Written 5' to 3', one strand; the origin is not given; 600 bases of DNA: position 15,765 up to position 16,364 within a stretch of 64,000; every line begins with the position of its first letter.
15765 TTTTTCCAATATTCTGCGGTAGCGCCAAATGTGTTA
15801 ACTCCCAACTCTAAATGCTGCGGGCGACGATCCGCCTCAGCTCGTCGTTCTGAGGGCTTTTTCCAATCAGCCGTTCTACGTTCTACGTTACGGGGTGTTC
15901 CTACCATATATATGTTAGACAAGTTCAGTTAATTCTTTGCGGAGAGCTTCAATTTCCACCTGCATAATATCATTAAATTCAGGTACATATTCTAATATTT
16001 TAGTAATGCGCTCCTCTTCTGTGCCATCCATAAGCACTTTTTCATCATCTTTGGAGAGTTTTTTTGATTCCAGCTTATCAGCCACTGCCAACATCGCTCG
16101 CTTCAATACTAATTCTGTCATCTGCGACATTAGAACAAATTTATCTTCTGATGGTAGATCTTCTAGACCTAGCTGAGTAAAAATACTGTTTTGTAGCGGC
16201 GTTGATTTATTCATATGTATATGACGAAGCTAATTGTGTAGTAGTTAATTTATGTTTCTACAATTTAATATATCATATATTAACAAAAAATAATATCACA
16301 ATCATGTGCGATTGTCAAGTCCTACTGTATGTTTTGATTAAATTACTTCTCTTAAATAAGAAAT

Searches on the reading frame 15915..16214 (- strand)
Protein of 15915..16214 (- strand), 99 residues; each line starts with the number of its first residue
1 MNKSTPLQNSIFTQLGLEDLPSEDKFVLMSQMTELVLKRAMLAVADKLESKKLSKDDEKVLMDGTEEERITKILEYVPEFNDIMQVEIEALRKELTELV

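Call 3: search_protein_families(library=pfam, proteins=[window:15915-16214:-], max_evalue=1)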
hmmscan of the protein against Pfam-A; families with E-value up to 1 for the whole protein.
window:15915-16214:- (99 aa): 2 families
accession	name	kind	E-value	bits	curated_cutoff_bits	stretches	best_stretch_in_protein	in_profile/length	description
PF18908.5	DUF5663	-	0.0007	20.6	23.7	1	13-94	3-83/84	Protein of unknown function (DUF5663)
PF11829.13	DUF3349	-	0.056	14.7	28.3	1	19-87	17-82/94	Protein of unknown function (DUF3349)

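Call 8: find_homologous_proteins(query=window:15915-16214:-, max_evalue=0.01)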
Query window:15915-16214:- (99 aa): 1 proteins with E <= 0.01 among 3 candidates.
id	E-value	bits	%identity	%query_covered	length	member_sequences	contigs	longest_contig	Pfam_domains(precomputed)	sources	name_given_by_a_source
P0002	9.1e-53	193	100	100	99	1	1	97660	-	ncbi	-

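Call 10: find_encoding_contigs(protein=P0002, flank=10000, max_places=5)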
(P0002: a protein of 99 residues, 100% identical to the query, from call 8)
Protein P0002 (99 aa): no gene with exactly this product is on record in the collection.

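Call 12: search_protein_families(library=ncbifam, proteins=[window:15915-16214:-], max_evalue=1)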
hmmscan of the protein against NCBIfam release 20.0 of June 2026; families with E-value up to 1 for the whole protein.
window:15915-16214:- (99 aa): 0 families

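Call 25: search_protein_families(library=padloc, proteins=[window:15915-16214:-], max_evalue=1)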
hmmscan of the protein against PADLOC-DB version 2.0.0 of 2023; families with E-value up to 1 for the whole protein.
window:15915-16214:- (99 aa): 0 families

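Call 27: search_protein_representatives(protein=window:15915-16214:-)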
Query: 99 residues. Proteins with E-value up to 0.001 (for the whole library): 90; up to 1e-10: 5; up to 1e-30: 1. The best 90 are listed.
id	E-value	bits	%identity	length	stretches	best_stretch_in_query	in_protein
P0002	2.9e-53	193.2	100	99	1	1-99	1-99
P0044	4.8e-17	77.7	48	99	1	3-96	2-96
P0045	1.1e-16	76.6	47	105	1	5-96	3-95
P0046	1.0e-15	73.5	46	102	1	7-96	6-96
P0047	7.3e-14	67.6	40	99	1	5-99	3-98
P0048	2.2e-08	50.1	39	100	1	9-95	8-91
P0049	8.4e-08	48.3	39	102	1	10-95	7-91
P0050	1.1e-07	48.0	39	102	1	7-97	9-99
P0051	1.6e-07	47.4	35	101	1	5-97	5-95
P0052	3.1e-07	46.5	39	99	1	7-97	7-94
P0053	5.1e-07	45.8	36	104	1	9-97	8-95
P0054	5.2e-07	45.8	34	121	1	8-97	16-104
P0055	5.8e-07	45.6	33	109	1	6-99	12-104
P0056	6.5e-07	45.4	34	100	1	8-96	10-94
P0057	1.3e-06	44.5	38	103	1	7-96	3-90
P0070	8.5e-06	41.9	28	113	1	2-98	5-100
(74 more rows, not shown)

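Call 29: search_protein_families(library=pfam, alignment_id=A2, max_evalue=0.01)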
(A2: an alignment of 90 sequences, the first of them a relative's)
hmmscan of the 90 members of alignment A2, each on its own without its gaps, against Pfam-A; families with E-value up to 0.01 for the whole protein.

A. member 1, P0002 (99 aa): 1 family
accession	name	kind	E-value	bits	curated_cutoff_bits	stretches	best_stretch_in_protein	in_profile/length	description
PF18908.5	DUF5663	-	0.0007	20.6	23.7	1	13-94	3-83/84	Protein of unknown function (DUF5663)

B. families by the number of members that match (of 90 scanned): 22 families
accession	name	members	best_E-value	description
PF18908.5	DUF5663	79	2.5e-13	Protein of unknown function (DUF5663)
PF03937.21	Sdh5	3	0.00084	Flavinator of succinate dehydrogenase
PF19964.5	EAD11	1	0.0005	Effector-associated domain 11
PF16544.10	STAR_dimer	1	0.0012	Homodimerisation region of STAR domain protein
PF08389.18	Xpo1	1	0.0012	Exportin 1-like protein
PF11459.13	AbiEi_3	1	0.0013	Transcriptional regulator, AbiEi antitoxin, Type IV TA system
PF05727.16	UPF0228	1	0.0017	Uncharacterised protein family (UPF0228)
PF05797.17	Rep_4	1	0.0024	Yeast trans-acting factor (REP1/REP2)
PF18709.6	DLP_helical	1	0.0027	Dynamin-like helical domain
PF21186.2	DUF6852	1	0.0032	Domain of unknown function (DUF6852)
PF23289.1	Spectrin_5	1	0.0034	Guanine nucleotide exchange factor DBS-like, spectrin-like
PF08942.16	DUF1919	1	0.0035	Domain of unknown function (DUF1919)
PF14689.11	SPOB_a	1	0.0036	Sensor_kinase_SpoOB-type, alpha-helical domain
PF03652.20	RuvX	1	0.0036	Holliday junction resolvase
PF20265.3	LARA_dom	1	0.0044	ATPase, RavA, LARA domain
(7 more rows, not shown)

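Call 37: find_related_loci(query=A5, collection=genome_contigs, flank=6000)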
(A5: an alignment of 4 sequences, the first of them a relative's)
Query A5 (99 aa) in genome_contigs; peptide patterns used: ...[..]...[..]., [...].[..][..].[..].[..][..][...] (x = any residue, [..] = any of these).
45 stretches matched a pattern; 1 encode a relative of the query (tblastn E <= 1e-3); 1 distinct loci.
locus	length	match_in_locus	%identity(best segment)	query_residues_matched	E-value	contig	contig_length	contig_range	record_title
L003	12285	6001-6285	47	3-96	6e-23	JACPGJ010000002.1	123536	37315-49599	MAG: Candidatus Kerfeldbacteria bacterium isolate NC_groundwater_384_Ag_B-0.1um_43_17 GD18-4_B1_scaffold_61898, whole ge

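Call 40: search_protein_families(library=pfam, proteins=[L003:6310-10062:+, L003:5998-6297:+, L003:10144-10434:+, L003:10441-10872:+, L003:5288-5809:-, L003:4229-5284:+], max_evalue=0.1)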
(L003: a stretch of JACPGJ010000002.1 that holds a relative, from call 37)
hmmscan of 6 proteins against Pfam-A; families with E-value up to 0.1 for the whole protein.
L003:6310-10062:+ (1250 aa): 0 families

L003:5998-6297:+ (99 aa): 1 family
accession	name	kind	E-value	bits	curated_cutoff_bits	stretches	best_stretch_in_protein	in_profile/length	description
PF18908.5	DUF5663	-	0.012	16.6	23.7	1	11-94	2-83/84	Protein of unknown function (DUF5663)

L003:10144-10434:+ (96 aa): 1 family
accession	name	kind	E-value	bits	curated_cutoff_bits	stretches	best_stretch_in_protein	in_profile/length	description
PF02604.26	PhdYeFM_antitox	-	4.4e-10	39.6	29.8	1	4-61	2-58/74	Antitoxin Phd_YefM, type II toxin-antitoxin system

L003:10441-10872:+ (143 aa): 2 families
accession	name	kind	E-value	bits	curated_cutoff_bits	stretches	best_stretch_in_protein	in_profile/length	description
PF13470.12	PIN_3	-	1.3e-24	87.6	27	1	4-111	2-115/115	PIN domain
PF16289.11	PIN_12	-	0.059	14.2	32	1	4-52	1-51/172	PIN domain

L003:5288-5809:- (173 aa): 81 families (the best 25 are shown)
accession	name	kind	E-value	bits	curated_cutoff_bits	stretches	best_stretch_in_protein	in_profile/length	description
PF00038.26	Filament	-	1.2e-05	25.6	40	1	34-114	196-273/313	Intermediate filament protein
PF10473.14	CENP-F_leu_zip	-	2.6e-05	24.8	34.5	1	26-89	51-114/140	Leucine-rich repeats of kinetochore protein Cenp-F/LEK1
PF06419.17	COG6_N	-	4.3e-05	24.1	27.4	1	27-102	33-108/114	Conserved oligomeric complex COG6, N-terminal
PF16454.10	PI3K_P85_iSH2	-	6.5e-05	23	31.5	2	26-81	80-135/161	Phosphatidylinositol 3-kinase regulatory subunit P85 inter-SH2 domain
PF07889.17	DUF1664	-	6.9e-05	23.3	34.6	1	20-90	52-122/124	Protein of unknown function (DUF1664)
PF10046.14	BLOC1_2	-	7.2e-05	23.5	33.4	1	23-89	23-92/96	Biogenesis of lysosome-related organelles complex-1 subunit 2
PF23991.1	DUF7310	-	0.00011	23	40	1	49-92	24-67/83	Coiled-coil region of unknown function (DUF7310)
PF10241.14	KxDL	-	0.00013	22.6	27.2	1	45-79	45-79/86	Uncharacterized conserved protein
PF11932.13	DUF3450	-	0.00014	21.7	32.6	1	32-109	35-112/241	Protein of unknown function (DUF3450)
PF05701.16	WEMBL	-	0.0002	20.7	35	1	20-142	284-402/562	Weak chloroplast movement under blue light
PF05377.16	FlaC_arch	-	0.00023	22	27.8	2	43-80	2-39/55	Flagella accessory protein C (FlaC)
PF16043.11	DUF4795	-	0.0003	20.7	34.8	1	28-77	8-57/208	Domain of unknown function (DUF4795)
PF08614.16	ATG16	-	0.00036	21.2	33.7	1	7-116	57-163/200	Autophagy protein 16 (ATG16)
PF13851.11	GAS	-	0.00054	19.8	32.3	1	3-142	30-174/200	Growth-arrest specific micro-tubule binding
PF10174.14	Cast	-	0.00058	18.7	29.1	1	32-149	466-583/766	RIM-binding protein of the cytomatrix active zone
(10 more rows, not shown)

L003:4229-5284:+ (351 aa): 4 families
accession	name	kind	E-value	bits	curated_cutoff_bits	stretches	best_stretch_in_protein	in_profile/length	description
PF02706.20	Wzz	-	0.00014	22.5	25.5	1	8-56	10-55/91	Chain length determinant protein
PF13807.11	GNVR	-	0.0055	17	27.7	1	155-199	35-79/82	G-rich domain on putative tyrosine kinase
PF06667.17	PspB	-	0.042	14.4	25.6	0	190-232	14-56/73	Phage shock protein B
PF12732.12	YtxH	-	0.098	13.5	37.5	0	189-236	7-62/71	YtxH-like protein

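Call 41: find_encoding_contigs(protein=P0044, flank=6000, max_places=3)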
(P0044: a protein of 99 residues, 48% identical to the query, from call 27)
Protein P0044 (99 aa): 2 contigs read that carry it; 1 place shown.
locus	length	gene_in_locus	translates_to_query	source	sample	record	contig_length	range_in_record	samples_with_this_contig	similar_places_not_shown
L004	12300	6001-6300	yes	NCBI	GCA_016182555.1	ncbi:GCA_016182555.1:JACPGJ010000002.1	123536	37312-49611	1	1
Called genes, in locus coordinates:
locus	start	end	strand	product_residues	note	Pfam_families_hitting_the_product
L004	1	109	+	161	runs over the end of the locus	-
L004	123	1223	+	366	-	-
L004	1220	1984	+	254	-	PF18900:DUF5656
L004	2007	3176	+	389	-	PF13365:Trypsin_2 (weak), PF13180:PDZ_2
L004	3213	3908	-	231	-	PF08843:AbiEii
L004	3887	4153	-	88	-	PF21956:DUF6922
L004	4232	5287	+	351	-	-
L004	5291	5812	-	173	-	PF28256:CCDC171 (weak), PF00038:Filament (faint)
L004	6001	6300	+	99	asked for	-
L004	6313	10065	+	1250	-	-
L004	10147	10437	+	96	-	PF02604:PhdYeFM_antitox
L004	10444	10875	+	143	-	PF13470:PIN_3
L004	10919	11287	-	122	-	PF01850:PIN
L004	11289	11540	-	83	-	-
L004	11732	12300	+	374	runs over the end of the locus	-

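Call 42: find_encoding_contigs(protein=P0045, flank=6000, max_places=3)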
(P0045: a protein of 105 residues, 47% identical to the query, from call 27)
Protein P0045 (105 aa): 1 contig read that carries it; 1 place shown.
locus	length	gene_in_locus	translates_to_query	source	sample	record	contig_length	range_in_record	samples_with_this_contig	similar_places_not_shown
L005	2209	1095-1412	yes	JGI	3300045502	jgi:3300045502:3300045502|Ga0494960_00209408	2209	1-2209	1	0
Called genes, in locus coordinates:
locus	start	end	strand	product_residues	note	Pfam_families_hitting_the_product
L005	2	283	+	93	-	?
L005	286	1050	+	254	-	PF01790:LGT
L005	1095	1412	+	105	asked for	-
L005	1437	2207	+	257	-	?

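Call 44: find_encoding_contigs(protein=P0046, flank=6000, max_places=3)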
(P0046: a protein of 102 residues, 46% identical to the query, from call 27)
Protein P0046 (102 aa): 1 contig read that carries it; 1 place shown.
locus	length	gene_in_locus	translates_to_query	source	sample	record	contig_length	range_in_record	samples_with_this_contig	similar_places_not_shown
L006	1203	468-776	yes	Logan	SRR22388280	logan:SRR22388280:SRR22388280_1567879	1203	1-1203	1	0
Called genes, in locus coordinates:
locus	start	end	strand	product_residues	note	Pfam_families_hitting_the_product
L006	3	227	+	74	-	?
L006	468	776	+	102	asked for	-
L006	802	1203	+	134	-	?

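Call 45: find_encoding_contigs(protein=P0047, flank=6000, max_places=3)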
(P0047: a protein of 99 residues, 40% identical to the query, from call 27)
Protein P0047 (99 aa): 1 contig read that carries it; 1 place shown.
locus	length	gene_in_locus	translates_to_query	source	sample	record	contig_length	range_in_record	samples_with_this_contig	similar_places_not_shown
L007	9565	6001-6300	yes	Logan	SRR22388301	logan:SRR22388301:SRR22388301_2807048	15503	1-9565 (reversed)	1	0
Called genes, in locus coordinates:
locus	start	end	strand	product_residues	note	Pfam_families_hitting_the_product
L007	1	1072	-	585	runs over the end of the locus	PF02874:ATP-synt_ab_N, PF16886:ATP-synt_ab_Xtn, PF00006:ATP-synt_ab, PF22919:ATP-synt_VA_C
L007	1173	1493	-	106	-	PF01990:ATP-synt_F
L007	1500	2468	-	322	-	PF01992:vATP-synt_AC39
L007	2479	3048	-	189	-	PF01991:vATP-synt_E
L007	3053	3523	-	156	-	PF00137:ATP-synt_C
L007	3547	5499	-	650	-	PF01496:V_ATPase_I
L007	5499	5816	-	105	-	-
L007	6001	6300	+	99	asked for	PF18908:DUF5663 (weak)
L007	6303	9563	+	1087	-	?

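Call 49: search_protein_families(library=pfam, proteins=[L007:6303-9563:+, L005:1437-2207:+, L006:802-1203:+], max_evalue=1)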
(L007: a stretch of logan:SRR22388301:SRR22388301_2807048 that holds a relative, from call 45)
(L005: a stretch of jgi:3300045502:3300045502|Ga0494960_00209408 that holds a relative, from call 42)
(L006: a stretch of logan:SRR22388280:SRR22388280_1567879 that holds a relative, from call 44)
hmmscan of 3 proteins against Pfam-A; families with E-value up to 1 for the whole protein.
L007:6303-9563:+ (1087 aa): 4 families
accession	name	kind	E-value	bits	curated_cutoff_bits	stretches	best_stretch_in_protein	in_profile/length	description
PF13672.11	PP2C_2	-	3.2e-06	27.3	24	1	87-284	7-191/209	Protein phosphatase 2C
PF00481.26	PP2C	-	0.0067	16.6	20.3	1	104-211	33-141/255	Protein phosphatase 2C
PF18481.7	DUF5616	-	0.19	12.4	27.6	0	1011-1056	66-111/140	Domain of unknown function (DUF5616)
PF22631.2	PLCB1-4-like_EFh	-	0.2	12.3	27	0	277-321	20-63/69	Phosphoinositide phospholipase C beta1-4-like EF-hand domain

L005:1437-2207:+ (257 aa): 3 families
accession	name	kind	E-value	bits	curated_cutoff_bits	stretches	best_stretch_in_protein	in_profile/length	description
PF18115.7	Tudor_3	-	0.061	13.6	25.8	0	104-127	24-48/52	DNA repair protein Crb2 Tudor domain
PF02948.20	Amelogenin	-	0.12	13.4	27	1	144-240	62-161/179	Amelogenin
PF21761.2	RedAm-like_C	-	0.21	12.3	27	1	122-179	34-91/127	NADPH-dependent reductive aminase-like, C-terminal domain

L006:802-1203:+ (134 aa): 0 families

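Call 50: find_encoding_contigs(protein=P0048, flank=5000, max_places=4)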
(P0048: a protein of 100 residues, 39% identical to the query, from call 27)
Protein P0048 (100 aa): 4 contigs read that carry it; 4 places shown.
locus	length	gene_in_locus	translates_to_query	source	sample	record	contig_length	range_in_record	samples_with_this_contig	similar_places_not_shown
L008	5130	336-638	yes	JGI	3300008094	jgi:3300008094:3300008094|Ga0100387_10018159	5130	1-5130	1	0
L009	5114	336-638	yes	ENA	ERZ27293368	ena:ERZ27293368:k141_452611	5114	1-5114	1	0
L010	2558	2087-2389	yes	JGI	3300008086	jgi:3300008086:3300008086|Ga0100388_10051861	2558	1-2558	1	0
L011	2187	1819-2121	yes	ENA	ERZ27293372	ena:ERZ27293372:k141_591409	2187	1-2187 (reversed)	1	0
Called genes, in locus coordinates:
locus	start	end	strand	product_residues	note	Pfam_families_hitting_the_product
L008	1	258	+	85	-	?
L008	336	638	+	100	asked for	PF18908:DUF5663 (weak)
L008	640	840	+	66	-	-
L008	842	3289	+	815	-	-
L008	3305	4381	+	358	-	PF00580:UvrD-helicase, PF13604:AAA_30 (faint), PF13245:AAA_19, PF21445:ADDB_N (faint), PF13245:AAA_19 (weak)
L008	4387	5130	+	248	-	?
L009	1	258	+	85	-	?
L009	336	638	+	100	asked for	PF18908:DUF5663 (weak)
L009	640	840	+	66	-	-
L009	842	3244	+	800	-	-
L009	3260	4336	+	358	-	PF00580:UvrD-helicase, PF13604:AAA_30 (faint), PF13245:AAA_19, PF21445:ADDB_N (faint), PF13245:AAA_19 (weak)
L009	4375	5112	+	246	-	?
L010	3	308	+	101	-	?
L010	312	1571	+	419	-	PF02040:ArsB, PF03600:CitMHS, PF16980:CitMHS_2, PF06450:NhaB, PF00939:Na_sulph_symp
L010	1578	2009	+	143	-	PF20393:Pro_CA_2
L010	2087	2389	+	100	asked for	PF18908:DUF5663 (weak)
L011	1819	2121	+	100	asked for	PF18908:DUF5663 (weak)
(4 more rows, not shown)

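Call 51: find_encoding_contigs(protein=P0050, flank=5000, max_places=4)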
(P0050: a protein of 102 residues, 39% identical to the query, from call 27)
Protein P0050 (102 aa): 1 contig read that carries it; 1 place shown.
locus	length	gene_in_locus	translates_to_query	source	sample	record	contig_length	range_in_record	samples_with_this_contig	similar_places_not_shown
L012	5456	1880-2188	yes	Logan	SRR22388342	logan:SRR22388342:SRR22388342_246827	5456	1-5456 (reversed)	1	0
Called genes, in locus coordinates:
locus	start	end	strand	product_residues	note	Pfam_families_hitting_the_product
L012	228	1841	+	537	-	-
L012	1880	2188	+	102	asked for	PF18908:DUF5663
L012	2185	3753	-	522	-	PF06068:TIP49 (faint), PF13177:DNA_pol3_delta2, PF00004:AAA, PF07728:AAA_5, PF13401:AAA_22 (weak), PF22608:DNAX_ATPase_lid, PF12169:DNA_pol3_gamma3 (weak), PF20964:DnaX_C (weak), +2 more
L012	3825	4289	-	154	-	PF04138:GtrA_DPMS_TM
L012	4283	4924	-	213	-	-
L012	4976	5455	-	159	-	?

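Call 69: predict_structure(alignment_id=A2)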
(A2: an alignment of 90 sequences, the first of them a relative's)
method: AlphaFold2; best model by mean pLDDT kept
length: 99 residues; sequences in the alignment: 90
mean_pLDDT: 83.3   pTM: 0.64
mean pLDDT of the five models: 83.3, 83.3, 80.8, 80.0, 79.9
residues with pLDDT >= 90: 12; 70-90: 78; 50-70: 6; < 50: 3
segments of 3 or more residues with pLDDT < 50: 1-3
pLDDT, mean of each block of 10 residues (from residue 1): 58 80 84 89 88 86 88 89 89 83
secondary structure, 60 per line:
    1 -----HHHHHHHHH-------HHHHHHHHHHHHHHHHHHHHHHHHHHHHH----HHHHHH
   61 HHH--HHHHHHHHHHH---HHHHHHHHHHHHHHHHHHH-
elements in order: H6-14 H22-50 H55-63 H66-76 H80-98

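Call 72: find_encoding_contigs(protein=P0052, flank=5000, max_places=4)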
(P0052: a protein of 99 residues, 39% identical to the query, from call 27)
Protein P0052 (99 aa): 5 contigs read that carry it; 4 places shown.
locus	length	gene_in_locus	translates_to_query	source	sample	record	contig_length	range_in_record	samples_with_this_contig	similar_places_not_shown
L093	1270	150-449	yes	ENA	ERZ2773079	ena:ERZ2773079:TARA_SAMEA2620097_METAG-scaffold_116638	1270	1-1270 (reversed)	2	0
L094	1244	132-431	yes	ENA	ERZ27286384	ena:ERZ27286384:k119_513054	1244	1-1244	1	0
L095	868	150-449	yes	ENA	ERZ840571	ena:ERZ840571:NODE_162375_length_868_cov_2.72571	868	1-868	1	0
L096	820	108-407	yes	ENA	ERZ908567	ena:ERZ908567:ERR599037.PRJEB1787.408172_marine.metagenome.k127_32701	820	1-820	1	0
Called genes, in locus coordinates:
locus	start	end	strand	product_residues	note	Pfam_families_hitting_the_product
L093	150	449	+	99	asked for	PF18908:DUF5663 (weak)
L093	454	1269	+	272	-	?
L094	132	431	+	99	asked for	PF18908:DUF5663 (weak)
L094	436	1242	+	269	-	?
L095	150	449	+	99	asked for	PF18908:DUF5663 (weak)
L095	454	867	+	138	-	?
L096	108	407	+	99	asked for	PF18908:DUF5663 (weak)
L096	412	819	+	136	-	?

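Call 73: find_encoding_contigs(protein=P0070, flank=5000, max_places=4)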
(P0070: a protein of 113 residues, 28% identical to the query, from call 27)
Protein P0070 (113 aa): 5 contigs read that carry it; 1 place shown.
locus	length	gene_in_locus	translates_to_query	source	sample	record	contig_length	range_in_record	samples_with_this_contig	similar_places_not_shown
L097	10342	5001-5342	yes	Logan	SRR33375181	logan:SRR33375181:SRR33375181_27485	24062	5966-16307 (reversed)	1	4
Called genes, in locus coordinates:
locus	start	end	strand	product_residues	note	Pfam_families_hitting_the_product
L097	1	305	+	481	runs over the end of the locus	PF00224:PK, PF03328:HpcH_HpaI (weak), PF02887:PK_C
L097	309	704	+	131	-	PF01641:SelR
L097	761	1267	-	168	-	-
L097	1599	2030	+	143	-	PF22381:Staph_reg_Sar_Rot (weak)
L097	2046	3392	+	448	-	PF01554:MatE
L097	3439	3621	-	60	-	-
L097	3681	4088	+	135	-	-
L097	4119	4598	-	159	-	PF10648:Gmad2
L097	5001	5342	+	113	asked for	PF18908:DUF5663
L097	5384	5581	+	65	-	-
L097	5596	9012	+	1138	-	-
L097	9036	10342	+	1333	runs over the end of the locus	-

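Call 75: fold_search(model_id=the predicted structure, library=pdb)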
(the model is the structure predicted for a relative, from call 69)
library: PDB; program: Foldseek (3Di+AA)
matches with E <= 10: 12; with E <= 0.001: 0
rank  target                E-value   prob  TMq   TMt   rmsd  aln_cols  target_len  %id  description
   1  1puo_A                5.9e+00  0.04  0.21  0.15  13.7       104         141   14  Crystal structure of Fel d 1- the major cat allergen (released 2003-10-14)
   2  7xge_C                6.2e+00  0.10  0.31  0.21   9.7        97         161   20  Crystal structure of MCL-1 in complex with computationally designed inhibitor protein (released 2022-07-20)
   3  5j0l_D                6.2e+00  0.08  0.32  0.27  10.1        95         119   18  De novo design of protein homo-oligomers with modular hydrogen bond network-mediated specificity (released 2016-07-06)
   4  1puo_B                6.6e+00  0.04  0.21  0.15  13.7       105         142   14  Crystal structure of Fel d 1- the major cat allergen (released 2003-10-14)
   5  6y1y_B                7.0e+00  0.06  0.29  0.23  17.6       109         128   16  CheA dimerization domain of Treponema denticola (released 2020-10-28)
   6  9t1m_B                7.8e+00  0.04  0.26  0.24  16.9       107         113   16  Nuclear export protein/Non-structural protein 2 (NEP/NS2) in complex with artificial alpha Rep protein (released 2025-11-12)
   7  5me8_A                8.2e+00  0.04  0.24  0.23  12.0       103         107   22  N-terminal domain of the human tumor suppressor ING5 (released 2018-03-14)
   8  6to4_B                8.2e+00  0.04  0.27  0.12  14.9        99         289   18  Imine Reductase from Myxococcus stipitatus in complex with NADP+ (released 2020-12-09)
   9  5yrn_A                8.7e+00  0.06  0.29  0.31  10.0        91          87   18  Structure of RIP2 CARD domain (released 2018-11-14)
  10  9hqv_Yd               9.1e+00  0.05  0.28  0.13  11.7        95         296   16  Cryo-EM structure of the small subunit of the mitochondrial ribosome from Toxoplasma gondii (released 2025-06-11)
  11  8b5l_t                9.1e+00  0.03  0.24  0.16  12.3       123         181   16  Cryo-EM structure of ribosome-Sec61-TRAP (TRanslocon Associated Protein) translocon complex (released 2023-03-01)
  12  9fqr_Yc               9.7e+00  0.02  0.22  0.02  12.3       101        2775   19  96-nm repeat of axonemal doublet microtubules from bovine sperm (released 2025-03-26)
